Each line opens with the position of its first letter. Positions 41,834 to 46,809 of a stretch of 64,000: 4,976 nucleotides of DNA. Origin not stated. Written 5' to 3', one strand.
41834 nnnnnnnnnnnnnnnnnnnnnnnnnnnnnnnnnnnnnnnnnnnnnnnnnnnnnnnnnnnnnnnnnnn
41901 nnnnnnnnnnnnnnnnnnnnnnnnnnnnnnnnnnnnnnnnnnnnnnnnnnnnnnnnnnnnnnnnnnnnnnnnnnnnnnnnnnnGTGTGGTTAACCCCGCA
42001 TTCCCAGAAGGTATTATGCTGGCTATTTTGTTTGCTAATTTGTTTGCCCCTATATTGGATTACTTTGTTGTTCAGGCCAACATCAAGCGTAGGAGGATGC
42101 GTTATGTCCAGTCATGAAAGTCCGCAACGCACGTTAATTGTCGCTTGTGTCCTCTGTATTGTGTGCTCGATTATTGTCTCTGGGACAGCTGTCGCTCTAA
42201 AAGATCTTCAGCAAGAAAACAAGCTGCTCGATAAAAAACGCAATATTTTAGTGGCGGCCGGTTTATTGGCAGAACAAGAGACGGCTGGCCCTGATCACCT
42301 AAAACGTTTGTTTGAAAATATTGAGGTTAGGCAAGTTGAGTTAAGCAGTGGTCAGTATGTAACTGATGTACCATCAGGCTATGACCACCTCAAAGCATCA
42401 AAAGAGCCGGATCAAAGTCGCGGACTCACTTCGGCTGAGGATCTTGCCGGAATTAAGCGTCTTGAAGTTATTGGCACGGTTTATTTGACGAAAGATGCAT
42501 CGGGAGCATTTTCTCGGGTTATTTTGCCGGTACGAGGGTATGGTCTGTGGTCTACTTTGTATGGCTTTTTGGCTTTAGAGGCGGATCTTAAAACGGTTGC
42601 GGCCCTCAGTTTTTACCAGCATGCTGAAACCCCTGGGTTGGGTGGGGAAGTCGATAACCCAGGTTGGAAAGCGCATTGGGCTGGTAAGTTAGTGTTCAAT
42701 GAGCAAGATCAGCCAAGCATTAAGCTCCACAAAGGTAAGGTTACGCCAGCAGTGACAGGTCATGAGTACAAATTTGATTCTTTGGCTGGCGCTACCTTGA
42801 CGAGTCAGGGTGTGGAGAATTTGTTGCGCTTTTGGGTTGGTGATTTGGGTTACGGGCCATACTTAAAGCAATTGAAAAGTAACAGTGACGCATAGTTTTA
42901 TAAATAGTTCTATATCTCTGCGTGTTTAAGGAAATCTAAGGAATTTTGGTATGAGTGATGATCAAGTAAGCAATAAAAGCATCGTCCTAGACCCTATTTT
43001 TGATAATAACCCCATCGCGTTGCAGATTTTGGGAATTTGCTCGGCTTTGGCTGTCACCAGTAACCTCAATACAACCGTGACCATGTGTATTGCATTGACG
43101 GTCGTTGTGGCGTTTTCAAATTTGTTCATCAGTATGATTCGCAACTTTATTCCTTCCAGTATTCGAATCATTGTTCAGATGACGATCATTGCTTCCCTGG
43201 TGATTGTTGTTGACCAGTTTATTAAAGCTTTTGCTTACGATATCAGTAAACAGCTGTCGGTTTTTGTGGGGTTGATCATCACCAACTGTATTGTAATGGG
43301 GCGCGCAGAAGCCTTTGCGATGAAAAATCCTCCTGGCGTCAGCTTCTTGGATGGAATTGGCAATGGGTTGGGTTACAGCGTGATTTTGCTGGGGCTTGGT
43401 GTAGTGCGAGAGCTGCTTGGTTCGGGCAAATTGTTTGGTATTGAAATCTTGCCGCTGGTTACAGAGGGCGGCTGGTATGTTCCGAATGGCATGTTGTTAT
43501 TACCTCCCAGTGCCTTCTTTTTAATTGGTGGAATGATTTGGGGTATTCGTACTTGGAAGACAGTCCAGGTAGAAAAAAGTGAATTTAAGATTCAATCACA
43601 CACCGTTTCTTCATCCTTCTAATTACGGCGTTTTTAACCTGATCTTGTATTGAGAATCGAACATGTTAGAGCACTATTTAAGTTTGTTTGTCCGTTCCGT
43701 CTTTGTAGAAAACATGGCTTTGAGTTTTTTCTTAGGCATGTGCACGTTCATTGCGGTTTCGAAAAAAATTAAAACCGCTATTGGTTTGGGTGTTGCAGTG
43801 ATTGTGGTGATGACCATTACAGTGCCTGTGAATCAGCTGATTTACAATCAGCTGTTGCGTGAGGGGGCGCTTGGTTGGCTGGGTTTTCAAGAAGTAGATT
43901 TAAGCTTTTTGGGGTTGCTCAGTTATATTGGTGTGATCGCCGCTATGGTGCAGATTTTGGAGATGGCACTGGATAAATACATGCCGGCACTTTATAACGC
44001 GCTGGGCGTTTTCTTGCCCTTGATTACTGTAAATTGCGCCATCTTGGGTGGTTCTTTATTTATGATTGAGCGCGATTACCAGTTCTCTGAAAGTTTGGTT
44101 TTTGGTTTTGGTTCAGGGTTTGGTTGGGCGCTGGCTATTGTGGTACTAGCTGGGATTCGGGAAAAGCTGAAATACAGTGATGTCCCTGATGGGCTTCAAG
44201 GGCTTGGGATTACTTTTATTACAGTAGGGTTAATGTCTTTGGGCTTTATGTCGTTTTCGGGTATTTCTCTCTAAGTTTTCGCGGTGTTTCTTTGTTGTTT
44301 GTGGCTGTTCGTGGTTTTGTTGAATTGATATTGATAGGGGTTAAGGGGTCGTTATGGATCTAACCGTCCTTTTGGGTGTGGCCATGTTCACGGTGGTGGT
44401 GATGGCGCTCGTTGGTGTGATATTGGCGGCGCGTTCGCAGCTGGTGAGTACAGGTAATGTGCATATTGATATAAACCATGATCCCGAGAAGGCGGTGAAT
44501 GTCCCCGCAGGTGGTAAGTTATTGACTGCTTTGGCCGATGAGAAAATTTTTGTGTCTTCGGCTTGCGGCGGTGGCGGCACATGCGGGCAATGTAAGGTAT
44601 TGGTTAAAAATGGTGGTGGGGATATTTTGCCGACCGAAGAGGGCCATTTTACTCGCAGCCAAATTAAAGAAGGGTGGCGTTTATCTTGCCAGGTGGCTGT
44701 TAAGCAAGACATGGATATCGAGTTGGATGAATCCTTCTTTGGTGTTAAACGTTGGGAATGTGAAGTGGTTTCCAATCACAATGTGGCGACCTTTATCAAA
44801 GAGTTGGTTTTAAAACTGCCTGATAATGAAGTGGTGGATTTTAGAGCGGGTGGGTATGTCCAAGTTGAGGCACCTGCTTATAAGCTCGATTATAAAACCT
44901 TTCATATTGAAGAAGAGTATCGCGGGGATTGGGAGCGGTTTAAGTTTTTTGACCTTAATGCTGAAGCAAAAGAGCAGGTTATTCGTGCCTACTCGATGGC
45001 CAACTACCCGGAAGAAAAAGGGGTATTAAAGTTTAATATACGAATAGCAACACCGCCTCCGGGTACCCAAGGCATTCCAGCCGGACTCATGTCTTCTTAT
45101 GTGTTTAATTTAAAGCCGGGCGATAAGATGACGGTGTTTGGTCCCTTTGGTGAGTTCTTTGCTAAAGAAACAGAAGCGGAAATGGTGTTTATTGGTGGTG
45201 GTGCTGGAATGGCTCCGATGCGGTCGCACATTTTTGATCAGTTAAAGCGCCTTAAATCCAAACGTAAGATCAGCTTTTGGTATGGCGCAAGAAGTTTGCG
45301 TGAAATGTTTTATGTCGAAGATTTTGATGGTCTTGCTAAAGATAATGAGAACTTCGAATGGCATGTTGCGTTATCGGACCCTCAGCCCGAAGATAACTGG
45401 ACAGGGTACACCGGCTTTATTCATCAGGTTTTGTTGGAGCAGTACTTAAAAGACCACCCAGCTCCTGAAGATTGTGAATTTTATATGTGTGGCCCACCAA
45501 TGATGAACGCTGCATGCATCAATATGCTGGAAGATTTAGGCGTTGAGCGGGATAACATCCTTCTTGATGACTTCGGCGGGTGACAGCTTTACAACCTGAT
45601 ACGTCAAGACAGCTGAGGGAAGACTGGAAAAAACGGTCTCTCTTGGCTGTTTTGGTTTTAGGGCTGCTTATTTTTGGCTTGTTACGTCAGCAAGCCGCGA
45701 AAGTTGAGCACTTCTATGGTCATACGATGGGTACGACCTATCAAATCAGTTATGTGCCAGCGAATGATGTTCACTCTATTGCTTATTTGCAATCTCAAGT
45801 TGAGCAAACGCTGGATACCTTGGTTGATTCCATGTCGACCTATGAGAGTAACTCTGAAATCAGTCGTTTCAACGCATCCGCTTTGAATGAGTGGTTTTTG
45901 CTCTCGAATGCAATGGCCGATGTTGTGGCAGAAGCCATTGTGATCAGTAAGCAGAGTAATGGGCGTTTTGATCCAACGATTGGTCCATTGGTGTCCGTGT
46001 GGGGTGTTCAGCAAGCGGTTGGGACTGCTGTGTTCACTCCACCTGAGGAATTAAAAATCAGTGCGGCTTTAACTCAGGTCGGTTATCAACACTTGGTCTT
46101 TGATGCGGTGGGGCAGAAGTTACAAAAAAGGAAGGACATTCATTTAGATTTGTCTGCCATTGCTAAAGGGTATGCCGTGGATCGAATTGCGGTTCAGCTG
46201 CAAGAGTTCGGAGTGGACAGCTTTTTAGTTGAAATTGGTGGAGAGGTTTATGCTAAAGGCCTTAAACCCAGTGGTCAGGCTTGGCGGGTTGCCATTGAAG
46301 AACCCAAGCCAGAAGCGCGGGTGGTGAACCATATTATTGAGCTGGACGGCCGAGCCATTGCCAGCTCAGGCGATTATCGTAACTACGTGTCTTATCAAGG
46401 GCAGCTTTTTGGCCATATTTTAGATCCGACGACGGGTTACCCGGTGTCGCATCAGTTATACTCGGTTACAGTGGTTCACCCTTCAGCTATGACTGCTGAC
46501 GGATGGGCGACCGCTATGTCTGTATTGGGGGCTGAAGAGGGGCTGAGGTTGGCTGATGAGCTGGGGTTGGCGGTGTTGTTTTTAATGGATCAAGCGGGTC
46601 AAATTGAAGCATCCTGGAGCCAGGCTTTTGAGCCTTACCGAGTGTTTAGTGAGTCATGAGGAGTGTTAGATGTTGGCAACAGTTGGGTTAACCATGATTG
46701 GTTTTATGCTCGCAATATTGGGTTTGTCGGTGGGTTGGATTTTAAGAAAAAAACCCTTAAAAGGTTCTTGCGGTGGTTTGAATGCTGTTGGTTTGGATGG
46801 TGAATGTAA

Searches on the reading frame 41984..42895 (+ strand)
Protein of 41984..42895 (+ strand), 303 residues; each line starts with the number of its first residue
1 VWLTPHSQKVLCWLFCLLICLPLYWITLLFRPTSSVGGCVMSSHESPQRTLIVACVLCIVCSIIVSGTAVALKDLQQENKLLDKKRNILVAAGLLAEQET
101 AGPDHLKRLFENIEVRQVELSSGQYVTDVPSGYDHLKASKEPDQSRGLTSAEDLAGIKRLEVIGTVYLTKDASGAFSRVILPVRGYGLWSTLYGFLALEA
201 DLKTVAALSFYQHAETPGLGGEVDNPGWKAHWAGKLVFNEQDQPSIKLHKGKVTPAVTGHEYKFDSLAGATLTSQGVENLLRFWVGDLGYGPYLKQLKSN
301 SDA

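Call 53: search_protein_families(library=pfam, proteins=[window:41984-42895:+], max_evalue=0.001)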
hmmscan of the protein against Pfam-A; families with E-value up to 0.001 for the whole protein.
window:41984-42895:+ (303 aa): 1 family
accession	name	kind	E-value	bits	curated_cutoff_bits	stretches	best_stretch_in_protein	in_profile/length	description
PF04205.19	FMN_bind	-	2e-12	48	22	1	187-284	1-75/77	FMN-binding domain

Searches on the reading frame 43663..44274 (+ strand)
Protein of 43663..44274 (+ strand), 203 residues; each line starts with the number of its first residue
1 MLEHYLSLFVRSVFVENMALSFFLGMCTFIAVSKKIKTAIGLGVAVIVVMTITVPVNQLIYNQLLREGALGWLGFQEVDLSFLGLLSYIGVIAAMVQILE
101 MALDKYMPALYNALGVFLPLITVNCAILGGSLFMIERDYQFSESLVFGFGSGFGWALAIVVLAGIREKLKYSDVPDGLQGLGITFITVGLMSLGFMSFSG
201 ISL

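Call 53: search_protein_families(library=pfam, proteins=[window:43663-44274:+], max_evalue=0.001)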
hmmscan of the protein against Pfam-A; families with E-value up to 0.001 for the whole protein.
window:43663-44274:+ (203 aa): 1 family
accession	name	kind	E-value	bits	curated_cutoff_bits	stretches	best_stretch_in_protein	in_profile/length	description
PF02508.19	Rnf-Nqr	-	1.3e-58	198.3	23.8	1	5-201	1-173/174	Rnf-Nqr subunit, membrane protein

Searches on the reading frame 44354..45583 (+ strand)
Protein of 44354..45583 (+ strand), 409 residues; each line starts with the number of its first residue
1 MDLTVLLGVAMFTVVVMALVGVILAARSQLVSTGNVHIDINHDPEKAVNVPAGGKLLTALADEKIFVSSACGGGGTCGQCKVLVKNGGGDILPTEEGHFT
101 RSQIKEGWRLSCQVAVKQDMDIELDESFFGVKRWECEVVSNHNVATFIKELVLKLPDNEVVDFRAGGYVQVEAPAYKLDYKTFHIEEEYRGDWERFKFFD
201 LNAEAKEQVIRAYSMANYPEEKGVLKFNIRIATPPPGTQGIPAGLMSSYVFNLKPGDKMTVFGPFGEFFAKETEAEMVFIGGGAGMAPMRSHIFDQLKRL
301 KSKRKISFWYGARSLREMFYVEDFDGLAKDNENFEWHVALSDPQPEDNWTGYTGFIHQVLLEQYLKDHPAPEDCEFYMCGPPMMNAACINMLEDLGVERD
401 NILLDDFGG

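Call 53: search_protein_families(library=pfam, proteins=[window:44354-45583:+], max_evalue=0.001)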
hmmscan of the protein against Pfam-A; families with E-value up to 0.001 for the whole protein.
window:44354-45583:+ (409 aa): 3 families
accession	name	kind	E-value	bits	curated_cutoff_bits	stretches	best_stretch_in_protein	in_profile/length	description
PF00175.26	NAD_binding_1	-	1e-17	65.2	22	1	279-387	1-107/109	Oxidoreductase NAD-binding domain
PF00970.30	FAD_binding_6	-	4.1e-12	46.7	21.1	1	201-268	38-97/99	Oxidoreductase FAD-binding domain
PF00111.32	Fer2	-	3e-10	40.3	21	1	45-117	7-77/77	2Fe-2S iron-sulfur cluster binding domain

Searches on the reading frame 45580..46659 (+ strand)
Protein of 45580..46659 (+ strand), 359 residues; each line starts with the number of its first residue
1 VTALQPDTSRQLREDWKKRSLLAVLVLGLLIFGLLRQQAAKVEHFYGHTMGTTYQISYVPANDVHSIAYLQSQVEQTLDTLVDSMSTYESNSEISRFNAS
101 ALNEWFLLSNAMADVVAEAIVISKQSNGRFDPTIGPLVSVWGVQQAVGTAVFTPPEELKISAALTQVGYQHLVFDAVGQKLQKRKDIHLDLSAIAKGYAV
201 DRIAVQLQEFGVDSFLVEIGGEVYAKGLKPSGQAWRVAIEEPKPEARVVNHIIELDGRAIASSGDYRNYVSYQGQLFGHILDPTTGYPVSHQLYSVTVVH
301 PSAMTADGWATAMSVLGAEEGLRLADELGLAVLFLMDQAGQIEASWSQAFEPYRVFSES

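Call 53: search_protein_families(library=pfam, proteins=[window:45580-46659:+], max_evalue=0.001)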
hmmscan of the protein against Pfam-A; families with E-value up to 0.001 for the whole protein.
window:45580-46659:+ (359 aa): 1 family
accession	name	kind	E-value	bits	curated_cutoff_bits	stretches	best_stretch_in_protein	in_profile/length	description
PF02424.20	ApbE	-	4.5e-86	289.1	25.6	1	50-334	1-266/266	ApbE family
